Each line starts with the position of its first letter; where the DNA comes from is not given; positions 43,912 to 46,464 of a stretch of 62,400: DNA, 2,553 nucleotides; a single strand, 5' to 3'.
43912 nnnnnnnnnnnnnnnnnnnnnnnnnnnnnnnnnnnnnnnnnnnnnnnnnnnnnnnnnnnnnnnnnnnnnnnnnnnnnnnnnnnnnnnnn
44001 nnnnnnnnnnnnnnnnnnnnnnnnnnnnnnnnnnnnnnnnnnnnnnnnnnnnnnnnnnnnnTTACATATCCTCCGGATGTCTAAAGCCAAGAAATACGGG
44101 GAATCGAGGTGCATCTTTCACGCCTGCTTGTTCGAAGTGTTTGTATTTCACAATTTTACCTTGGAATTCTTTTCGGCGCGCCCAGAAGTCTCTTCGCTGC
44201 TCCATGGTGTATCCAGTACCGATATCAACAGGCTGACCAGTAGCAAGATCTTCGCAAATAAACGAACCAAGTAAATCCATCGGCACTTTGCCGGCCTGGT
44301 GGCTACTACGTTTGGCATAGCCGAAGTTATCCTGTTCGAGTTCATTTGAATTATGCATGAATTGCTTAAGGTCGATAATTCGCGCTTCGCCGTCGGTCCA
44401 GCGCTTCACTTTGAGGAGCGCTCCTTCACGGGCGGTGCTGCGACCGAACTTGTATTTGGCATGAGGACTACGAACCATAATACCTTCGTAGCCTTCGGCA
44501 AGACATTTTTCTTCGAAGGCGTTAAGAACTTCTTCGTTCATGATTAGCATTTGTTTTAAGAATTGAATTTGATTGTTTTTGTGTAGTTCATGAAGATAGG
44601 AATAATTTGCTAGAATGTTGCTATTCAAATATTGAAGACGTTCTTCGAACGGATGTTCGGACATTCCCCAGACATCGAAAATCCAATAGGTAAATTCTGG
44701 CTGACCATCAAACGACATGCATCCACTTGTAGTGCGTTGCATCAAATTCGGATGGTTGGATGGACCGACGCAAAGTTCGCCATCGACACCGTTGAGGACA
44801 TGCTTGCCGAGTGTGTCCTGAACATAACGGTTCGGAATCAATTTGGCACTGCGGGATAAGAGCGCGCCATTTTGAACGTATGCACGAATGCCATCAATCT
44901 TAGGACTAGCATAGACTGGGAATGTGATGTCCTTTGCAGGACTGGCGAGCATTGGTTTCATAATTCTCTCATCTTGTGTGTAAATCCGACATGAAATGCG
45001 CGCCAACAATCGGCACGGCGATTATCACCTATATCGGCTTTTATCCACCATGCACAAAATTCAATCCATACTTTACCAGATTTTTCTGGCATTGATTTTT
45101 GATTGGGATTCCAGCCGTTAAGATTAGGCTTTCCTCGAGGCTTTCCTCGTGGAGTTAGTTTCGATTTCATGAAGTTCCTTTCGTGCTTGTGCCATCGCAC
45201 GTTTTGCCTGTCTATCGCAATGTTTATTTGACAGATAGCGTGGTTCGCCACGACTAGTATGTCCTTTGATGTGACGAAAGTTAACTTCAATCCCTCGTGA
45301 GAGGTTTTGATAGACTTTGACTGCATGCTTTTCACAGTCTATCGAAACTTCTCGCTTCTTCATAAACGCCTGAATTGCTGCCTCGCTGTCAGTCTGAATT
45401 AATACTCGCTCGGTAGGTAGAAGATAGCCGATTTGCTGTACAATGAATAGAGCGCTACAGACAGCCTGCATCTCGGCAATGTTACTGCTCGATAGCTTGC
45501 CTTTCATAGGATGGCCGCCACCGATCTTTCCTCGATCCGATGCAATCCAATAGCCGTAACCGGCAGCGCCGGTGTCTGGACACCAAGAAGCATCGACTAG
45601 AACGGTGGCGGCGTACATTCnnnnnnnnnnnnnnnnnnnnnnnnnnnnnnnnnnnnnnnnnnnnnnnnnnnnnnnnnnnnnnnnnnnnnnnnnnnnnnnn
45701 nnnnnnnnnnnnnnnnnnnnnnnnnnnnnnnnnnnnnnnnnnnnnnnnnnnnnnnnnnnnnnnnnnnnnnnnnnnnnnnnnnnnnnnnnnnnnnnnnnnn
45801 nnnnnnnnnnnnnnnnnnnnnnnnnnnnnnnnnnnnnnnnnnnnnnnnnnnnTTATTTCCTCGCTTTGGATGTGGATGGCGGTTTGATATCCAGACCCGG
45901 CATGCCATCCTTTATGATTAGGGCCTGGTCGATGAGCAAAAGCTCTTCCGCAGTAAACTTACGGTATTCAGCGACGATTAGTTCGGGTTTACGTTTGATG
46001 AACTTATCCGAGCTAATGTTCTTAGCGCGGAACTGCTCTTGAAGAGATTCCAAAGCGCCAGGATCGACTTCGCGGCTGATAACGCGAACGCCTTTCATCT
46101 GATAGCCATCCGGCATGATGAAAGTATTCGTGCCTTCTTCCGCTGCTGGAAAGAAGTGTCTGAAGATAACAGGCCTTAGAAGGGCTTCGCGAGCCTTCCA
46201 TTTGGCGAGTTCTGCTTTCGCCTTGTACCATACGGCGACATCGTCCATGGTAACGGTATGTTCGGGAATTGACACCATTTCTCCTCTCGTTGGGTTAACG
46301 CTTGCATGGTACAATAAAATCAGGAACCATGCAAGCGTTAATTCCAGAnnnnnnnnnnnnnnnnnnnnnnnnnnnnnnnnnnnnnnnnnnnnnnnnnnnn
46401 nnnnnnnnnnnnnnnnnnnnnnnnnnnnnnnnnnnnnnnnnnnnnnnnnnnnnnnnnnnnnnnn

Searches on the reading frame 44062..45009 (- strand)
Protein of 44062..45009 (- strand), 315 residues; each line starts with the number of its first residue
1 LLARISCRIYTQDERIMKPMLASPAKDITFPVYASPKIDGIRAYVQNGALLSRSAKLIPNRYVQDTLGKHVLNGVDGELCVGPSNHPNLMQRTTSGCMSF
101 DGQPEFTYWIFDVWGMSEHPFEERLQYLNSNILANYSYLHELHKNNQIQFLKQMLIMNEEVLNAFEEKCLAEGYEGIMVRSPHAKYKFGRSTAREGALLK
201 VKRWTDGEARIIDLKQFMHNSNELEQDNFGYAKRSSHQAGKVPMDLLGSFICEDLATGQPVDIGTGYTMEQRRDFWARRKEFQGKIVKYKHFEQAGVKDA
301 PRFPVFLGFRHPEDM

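Call 87: search_protein_families(library=pfam, proteins=[window:44062-45009:-], max_evalue=0.001)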
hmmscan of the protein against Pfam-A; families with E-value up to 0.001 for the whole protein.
window:44062-45009:- (315 aa): 2 families
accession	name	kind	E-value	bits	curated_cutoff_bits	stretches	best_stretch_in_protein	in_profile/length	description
PF01068.26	DNA_ligase_A_M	-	8.8e-14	52.1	26.2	1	19-202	1-204/204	ATP dependent DNA ligase domain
PF14743.12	DNA_ligase_OB_2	-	8.5e-11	42.2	28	1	245-310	8-66/66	DNA ligase OB-like domain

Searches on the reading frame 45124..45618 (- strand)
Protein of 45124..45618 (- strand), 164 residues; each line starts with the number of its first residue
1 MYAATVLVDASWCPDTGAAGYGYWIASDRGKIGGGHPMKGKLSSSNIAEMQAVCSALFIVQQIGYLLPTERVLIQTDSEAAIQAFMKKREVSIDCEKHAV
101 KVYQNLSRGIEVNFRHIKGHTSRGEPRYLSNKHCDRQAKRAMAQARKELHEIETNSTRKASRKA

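Call 87: search_protein_families(library=pfam, proteins=[window:45124-45618:-], max_evalue=0.001)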
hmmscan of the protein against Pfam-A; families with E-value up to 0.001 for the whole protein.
window:45124-45618:- (164 aa): 2 families
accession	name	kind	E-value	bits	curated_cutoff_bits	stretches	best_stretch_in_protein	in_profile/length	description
PF00075.30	RNase_H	-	1.3e-11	45.3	25.8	1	4-142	4-140/141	RNase H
PF13456.12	RVT_3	-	1.4e-05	25.4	21.6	1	8-117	2-108/123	Reverse transcriptase-like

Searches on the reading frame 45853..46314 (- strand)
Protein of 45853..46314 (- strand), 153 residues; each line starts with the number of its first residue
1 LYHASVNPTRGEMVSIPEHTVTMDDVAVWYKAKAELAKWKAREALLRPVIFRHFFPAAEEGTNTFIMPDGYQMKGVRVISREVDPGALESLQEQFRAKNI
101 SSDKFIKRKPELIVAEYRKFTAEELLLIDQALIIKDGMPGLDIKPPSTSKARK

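Call 87: search_protein_families(library=pfam, proteins=[window:45853-46314:-], max_evalue=0.001)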
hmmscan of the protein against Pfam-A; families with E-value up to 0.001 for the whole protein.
window:45853-46314:- (153 aa): 1 family
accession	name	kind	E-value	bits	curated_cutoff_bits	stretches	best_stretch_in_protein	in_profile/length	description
PF23791.1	DUF7173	-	4e-30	105.2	27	1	23-149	16-144/145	Family of unknown function (DUF7173)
